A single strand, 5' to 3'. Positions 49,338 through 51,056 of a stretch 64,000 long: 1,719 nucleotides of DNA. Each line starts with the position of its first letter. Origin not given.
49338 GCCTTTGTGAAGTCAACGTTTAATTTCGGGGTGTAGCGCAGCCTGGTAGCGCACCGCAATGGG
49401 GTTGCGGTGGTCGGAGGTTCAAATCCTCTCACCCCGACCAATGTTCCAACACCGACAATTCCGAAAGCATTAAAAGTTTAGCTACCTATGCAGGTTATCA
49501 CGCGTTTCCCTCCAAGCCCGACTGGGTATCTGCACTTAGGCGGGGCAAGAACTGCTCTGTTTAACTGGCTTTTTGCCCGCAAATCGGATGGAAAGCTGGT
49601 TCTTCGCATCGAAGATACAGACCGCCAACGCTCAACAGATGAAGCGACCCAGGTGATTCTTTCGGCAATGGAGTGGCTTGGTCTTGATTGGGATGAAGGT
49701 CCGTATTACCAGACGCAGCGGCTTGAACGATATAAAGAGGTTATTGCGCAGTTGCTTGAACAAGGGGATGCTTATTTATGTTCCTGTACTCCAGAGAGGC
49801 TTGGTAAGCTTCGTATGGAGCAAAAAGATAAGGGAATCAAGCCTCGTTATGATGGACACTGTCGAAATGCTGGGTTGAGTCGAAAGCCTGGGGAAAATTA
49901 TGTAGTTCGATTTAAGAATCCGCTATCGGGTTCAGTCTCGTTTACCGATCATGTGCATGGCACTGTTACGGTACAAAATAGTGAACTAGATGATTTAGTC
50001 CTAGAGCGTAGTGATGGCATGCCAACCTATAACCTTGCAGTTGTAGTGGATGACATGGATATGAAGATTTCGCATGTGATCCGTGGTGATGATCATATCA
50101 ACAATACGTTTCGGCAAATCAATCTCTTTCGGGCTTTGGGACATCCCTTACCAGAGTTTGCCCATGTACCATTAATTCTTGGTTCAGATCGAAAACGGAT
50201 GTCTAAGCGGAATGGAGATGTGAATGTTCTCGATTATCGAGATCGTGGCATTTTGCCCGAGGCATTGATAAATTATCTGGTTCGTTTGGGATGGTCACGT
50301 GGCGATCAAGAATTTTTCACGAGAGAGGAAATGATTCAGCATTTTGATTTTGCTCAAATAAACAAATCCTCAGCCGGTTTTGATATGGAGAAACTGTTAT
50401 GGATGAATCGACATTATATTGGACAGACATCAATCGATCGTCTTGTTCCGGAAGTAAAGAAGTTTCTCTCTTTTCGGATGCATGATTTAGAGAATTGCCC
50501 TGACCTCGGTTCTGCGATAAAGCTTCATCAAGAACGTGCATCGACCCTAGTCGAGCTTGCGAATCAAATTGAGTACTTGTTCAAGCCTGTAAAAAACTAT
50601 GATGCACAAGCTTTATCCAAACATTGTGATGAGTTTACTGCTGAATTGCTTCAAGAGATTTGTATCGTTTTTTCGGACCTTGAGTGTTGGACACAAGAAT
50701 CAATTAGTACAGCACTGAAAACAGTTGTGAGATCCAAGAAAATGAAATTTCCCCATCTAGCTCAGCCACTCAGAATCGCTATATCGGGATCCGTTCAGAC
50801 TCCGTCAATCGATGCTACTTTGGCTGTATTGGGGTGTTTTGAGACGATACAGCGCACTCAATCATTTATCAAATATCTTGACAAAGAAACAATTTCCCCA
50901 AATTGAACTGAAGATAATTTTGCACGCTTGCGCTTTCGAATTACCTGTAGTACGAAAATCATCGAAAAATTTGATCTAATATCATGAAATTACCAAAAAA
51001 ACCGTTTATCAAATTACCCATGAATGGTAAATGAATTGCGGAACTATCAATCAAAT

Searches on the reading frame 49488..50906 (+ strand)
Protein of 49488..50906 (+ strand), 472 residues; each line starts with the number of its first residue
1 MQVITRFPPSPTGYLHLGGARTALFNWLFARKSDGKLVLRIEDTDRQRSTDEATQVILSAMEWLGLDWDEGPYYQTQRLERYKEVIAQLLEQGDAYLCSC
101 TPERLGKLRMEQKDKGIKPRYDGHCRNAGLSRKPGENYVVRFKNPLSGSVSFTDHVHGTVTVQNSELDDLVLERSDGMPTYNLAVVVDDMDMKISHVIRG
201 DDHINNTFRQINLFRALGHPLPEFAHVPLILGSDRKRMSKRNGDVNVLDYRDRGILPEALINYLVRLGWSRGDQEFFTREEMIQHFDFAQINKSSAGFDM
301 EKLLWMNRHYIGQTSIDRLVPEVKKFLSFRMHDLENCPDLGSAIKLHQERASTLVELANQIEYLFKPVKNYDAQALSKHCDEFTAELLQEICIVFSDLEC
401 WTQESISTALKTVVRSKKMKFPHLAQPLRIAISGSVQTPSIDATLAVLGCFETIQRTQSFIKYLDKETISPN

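Call 29: search_protein_families(library=pfam, proteins=[window:49488-50906:+], max_evalue=0.00001)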
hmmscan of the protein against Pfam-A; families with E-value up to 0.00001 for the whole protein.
window:49488-50906:+ (472 aa): 2 families
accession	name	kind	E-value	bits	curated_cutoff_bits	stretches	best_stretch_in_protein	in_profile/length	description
PF00749.27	tRNA-synt_1c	-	1.7e-105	352.8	23.4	1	2-305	1-314/314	tRNA synthetases class I (E and Q), catalytic domain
PF19269.4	Anticodon_2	-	1.2e-29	104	23.6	1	319-459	2-139/141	Anticodon binding domain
